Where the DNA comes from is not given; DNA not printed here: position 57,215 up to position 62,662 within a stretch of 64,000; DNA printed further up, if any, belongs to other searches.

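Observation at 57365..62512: A 1715-aa fusion of a full-length CCC-type ion cotransporter to a helical, P-loop ATPase and winged-helix extension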

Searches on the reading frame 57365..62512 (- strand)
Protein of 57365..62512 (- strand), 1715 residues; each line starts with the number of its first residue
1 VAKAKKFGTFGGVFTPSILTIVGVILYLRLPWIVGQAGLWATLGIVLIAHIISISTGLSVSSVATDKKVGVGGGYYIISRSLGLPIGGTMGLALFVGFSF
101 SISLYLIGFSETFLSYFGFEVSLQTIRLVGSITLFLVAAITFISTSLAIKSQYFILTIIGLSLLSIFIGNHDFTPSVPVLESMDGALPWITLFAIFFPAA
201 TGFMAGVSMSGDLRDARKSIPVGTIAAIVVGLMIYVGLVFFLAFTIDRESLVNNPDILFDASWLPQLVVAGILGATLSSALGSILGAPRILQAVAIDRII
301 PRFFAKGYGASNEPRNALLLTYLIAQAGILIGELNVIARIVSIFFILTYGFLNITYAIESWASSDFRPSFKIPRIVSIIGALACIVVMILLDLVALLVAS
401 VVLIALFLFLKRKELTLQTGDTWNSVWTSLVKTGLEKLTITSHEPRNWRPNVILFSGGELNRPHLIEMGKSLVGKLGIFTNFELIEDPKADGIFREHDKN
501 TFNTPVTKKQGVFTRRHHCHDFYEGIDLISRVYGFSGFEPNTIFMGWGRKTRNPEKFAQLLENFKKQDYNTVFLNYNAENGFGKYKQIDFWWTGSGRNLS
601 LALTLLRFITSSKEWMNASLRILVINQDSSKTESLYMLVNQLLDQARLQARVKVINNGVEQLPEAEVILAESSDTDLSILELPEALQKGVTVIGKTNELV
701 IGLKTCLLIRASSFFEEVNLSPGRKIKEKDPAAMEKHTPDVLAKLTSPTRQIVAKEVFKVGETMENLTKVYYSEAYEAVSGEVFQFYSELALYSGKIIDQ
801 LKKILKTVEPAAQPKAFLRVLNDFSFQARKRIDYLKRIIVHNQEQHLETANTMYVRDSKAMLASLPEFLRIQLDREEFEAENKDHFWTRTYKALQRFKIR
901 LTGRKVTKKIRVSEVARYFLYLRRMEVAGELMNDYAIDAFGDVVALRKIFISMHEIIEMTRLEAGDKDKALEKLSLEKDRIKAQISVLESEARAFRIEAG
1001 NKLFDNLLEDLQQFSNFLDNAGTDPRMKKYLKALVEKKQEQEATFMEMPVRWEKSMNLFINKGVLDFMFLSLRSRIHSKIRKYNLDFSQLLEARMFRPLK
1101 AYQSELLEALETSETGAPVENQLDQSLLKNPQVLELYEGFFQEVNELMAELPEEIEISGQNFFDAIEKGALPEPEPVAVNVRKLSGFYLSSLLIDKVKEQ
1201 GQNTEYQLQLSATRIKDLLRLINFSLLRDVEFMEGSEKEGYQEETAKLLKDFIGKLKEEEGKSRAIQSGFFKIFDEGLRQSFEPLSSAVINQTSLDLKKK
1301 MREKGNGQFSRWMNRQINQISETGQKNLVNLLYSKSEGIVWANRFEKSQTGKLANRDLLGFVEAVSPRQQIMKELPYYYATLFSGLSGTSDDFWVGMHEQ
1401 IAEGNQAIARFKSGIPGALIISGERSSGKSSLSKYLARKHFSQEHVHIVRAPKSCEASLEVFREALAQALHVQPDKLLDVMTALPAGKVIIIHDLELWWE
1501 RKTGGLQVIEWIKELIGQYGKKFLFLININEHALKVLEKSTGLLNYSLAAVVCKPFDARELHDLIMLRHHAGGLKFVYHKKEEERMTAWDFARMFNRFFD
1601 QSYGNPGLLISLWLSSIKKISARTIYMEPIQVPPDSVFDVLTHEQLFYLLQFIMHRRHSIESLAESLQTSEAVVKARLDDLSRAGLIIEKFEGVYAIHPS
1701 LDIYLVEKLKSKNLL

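Call 5: search_protein_families(library=pfam, proteins=[window:57365-62512:-], max_evalue=1)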
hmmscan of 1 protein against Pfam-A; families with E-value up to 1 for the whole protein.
window:57365-62512:- (1715 aa): 10 families
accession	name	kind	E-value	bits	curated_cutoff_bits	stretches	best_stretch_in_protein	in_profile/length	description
PF00324.27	AA_permease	-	1.8e-43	149.4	24.6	1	13-411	2-427/470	Amino acid permease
PF13191.12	AAA_16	-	2.4e-05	25.4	32.6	1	1395-1470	3-78/167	AAA ATPase domain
PF03522.20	SLC12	-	0.00014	21.4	27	1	585-666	232-311/418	Solute carrier family 12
PF13401.12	AAA_22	-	0.001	19.9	27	1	1417-1476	6-64/130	AAA domain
PF13173.12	AAA_14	-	0.0024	18.3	27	1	1418-1456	4-42/129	AAA domain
PF08279.18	HTH_11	-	0.0068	16.7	25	1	1647-1690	3-48/55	HTH domain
PF20720.3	nSTAND3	-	0.014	15.6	27.2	1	1418-1457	19-59/155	Novel STAND NTPase 3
PF13412.12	HTH_24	-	0.19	11.7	21.9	1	1657-1687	17-47/48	Winged helix-turn-helix DNA-binding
PF11074.14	DUF2779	-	0.2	12.4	23.3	0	1289-1355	24-88/126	Domain of unknown function(DUF2779)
PF11021.13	DUF2613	-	0.26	11.8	22.1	1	222-255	4-37/55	Protein of unknown function (DUF2613)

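Call 6: search_protein_families(library=ncbifam, proteins=[window:57365-62512:-], max_evalue=1)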
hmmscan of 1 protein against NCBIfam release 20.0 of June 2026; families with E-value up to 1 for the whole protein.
window:57365-62512:- (1715 aa): 6 families
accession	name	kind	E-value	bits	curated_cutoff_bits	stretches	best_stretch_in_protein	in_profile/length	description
TIGR00930.1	2a30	subfamily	4.4e-114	382.6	953.4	2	263-668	385-824/936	K-Cl cotransporter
TIGR00909.1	2A0306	subfamily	7.8e-13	48.1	556.8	1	17-400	14-416/429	amino acid transporter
TIGR00906.1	2A0303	subfamily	4.3e-11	41.9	681.7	1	194-358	256-425/602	cationic amino acid transport permease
NF053761.1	BrChAATpBcaP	equivalog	0.00062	18.9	690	1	155-403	183-441/460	branched-chain amino acid transporter BcaP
NF002475.0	PRK01723.1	equivalog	0.05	12.6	142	1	1164-1200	96-132/241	3-deoxy-D-manno-octulosonic acid kinase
NF040947.1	trans_reg_LysM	equivalog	0.056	13.2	180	1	1655-1697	15-56/136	HTH-type transcriptional regulator LysM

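Call 7: find_homologous_proteins(query=window:57365-62512:-, max_evalue=0.00001)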
Query window:57365-62512:- (1715 aa): 2295 proteins with E <= 0.00001 among 8000 candidates; the best 120 are listed.
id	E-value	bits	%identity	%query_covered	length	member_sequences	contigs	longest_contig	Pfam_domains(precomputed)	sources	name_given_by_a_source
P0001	0.0e+0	3810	100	100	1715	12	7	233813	PF00324.28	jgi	jgi:amino acid transporter/biotin operon repressor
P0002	0.0e+0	3299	84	100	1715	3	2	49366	PF00324.28,PF13191.13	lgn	-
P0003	0.0e+0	3208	82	100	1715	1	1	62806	PF03522.21,PF00324.28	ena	-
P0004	0.0e+0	3196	81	100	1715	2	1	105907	PF03522.21,PF00324.28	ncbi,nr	ncbi:MAG: hypothetical protein V2I46_08210 [Bacteroides sp.]|nr:hypothetical protein [Bacteroides sp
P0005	0.0e+0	3165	80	100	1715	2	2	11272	PF03522.21,PF00324.28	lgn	-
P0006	0.0e+0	2793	71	100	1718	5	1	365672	PF03522.21,PF00324.28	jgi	jgi:amino acid transporter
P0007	0.0e+0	2778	71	100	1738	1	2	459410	PF03522.21,PF00324.28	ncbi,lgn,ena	-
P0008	0.0e+0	2773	71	100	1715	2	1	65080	PF03522.21,PF00324.28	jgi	-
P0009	0.0e+0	2755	71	100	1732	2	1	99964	PF00324.28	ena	-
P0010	0.0e+0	2467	64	100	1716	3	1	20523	PF03522.21,PF00324.28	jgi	-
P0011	0.0e+0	2295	60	100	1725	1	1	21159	PF03522.21,PF13401.13,PF00324.28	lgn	-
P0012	0.0e+0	2289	60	100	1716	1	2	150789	PF03522.21,PF00324.28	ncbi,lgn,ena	-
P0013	0.0e+0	2065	55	100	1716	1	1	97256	PF00324.28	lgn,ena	-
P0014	0.0e+0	2062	55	100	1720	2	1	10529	PF00324.28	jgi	jgi:amino acid transporter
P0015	0.0e+0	2043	54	100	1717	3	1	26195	PF00324.28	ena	-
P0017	0.0e+0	2032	54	100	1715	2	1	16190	PF00324.28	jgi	jgi:amino acid transporter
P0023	0.0e+0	2003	53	100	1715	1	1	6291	PF03522.21,PF00324.28,PF13191.13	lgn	-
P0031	0.0e+0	1986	53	100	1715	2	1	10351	PF00324.28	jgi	-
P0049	0.0e+0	1929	51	100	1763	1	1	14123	PF00324.28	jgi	-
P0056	0.0e+0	1883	50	100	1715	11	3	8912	PF00324.28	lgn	-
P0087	0.0e+0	1689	48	100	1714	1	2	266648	PF13520.13,PF00324.28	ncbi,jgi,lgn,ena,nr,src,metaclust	ncbi:MAG TPA: amino acid permease [Prolixibacteraceae bacterium]|nr:amino acid permease [Prolixibact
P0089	0.0e+0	1680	47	100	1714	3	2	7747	PF03522.21,PF13520.13,PF00324.28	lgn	-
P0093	0.0e+0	1674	47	100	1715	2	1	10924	PF00324.28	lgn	-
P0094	0.0e+0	1674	47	100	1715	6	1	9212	PF00324.28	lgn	-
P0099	0.0e+0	1658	46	100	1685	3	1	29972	PF00324.28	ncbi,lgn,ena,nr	ncbi:MAG: amino acid permease [Bacteroidetes bacterium]|nr:amino acid permease [Bacteroidota bacteri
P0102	0.0e+0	1646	47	100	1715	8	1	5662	PF13520.13,PF00324.28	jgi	-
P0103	0.0e+0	1641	47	100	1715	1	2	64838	PF13520.13,PF00324.28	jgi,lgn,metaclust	metaclust:\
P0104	0.0e+0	1639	46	100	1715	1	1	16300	PF13520.13,PF00324.28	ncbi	ncbi:MAG: amino acid permease [Bacteroidales bacterium]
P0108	0.0e+0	1634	47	100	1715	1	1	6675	PF13520.13,PF00324.28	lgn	-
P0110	0.0e+0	1631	46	100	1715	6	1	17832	PF13520.13,PF00324.28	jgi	jgi:amino acid transporter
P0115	0.0e+0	1600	46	100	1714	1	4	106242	PF13520.13,PF00324.28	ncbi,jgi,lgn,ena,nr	ncbi:MAG: hypothetical protein CVT92_05640 [Bacteroidetes bacterium HGW-Bacteroidetes-1]|jgi:amino a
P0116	0.0e+0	1600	47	100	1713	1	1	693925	PF13520.13,PF00324.28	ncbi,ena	-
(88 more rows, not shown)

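Call 10: search_solved_structures(query=window:57365-62512:-, max_evalue=1)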
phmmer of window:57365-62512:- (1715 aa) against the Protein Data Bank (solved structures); distinct sequences matched with E-value up to 1: 45.
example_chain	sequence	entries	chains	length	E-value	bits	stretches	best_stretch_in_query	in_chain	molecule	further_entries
7smp_B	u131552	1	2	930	5.3e-76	259.3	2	250-549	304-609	Solute carrier family 12 member 2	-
7mxo_A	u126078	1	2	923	1.8e-75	257.5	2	250-549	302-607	Solute carrier family 12 member 2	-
7d10_A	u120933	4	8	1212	2.6e-75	257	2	250-549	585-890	Solute carrier family 12 member 2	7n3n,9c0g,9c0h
7zgo_A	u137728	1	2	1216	2.7e-75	257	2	250-549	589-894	Solute carrier family 12 member 2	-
9c0e_A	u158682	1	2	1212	4.6e-75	256.2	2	250-549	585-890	Solute carrier family 12 member 2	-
7s1y_A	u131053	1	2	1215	7.5e-75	255.5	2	250-549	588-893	Solute carrier family 12 member 2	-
6pzt_B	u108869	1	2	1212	9e-75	255.2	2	250-549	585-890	Solute carrier family 12 member 2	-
7s1x_B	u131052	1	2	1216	1.5e-74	254.5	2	250-549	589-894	Solute carrier family 12 member 2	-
7sfl_A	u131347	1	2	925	2.1e-74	254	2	250-549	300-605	Solute carrier family 12 member 2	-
7s1z_A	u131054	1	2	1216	2.4e-74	253.8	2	250-549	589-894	Solute carrier family 12 member 2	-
7d99_A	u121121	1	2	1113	3.3e-72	246.7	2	174-656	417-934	potassium-chloride co-transporter KCC4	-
6ukn_A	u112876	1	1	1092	1.9e-70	240.9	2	182-656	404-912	Solute carrier family 12 member 7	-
6npl_A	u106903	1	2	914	1.4e-68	234.7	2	6-249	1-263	Solute carrier family 12 (sodium/potassium/chloride transporter), member 2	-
7aip_A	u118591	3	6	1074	1.5e-68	234.6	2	175-656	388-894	Solute carrier family 12 member 4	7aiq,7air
7tth_A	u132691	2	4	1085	1.6e-68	234.5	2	175-656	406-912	Solute carrier family 12 member 4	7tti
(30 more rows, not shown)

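Call 18: find_encoding_contigs(protein=P0116, flank=6000, max_places=2)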
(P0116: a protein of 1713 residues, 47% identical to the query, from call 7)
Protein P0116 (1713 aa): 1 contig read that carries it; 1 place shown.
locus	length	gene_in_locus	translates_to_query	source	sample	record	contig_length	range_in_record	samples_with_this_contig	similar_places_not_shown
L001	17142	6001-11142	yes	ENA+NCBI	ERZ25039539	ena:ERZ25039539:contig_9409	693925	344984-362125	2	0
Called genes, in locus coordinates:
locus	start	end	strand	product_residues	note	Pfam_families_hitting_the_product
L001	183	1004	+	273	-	PF00561:Abhydrolase_1, PF12146:Hydrolase_4, PF12697:Abhydrolase_6, PF00326:Peptidase_S9 (faint)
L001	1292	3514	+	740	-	PF19313:DUF5916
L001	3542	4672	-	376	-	PF13459:Fer4_15 (faint), PF12837:Fer4_6 (faint), PF13237:Fer4_10 (weak), PF12838:Fer4_7 (weak), PF13187:Fer4_9 (weak), PF00037:Fer4 (weak)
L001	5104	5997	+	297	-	PF21088:MS_channel_1st (weak), PF00924:MS_channel_2nd, PF21082:MS_channel_3rd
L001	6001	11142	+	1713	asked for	PF00324:AA_permease, PF13520:AA_permease_2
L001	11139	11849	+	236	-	PF00924:MS_channel_2nd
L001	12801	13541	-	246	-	PF00300:His_Phos_1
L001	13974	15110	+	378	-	PF00756:Esterase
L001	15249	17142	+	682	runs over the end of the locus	PF02837:Glyco_hydro_2_N, PF22666:Glyco_hydro_2_N2 (weak), PF00703:Glyco_hydro_2, PF02836:Glyco_hydro_2_C, PF16355:DUF4982 (weak)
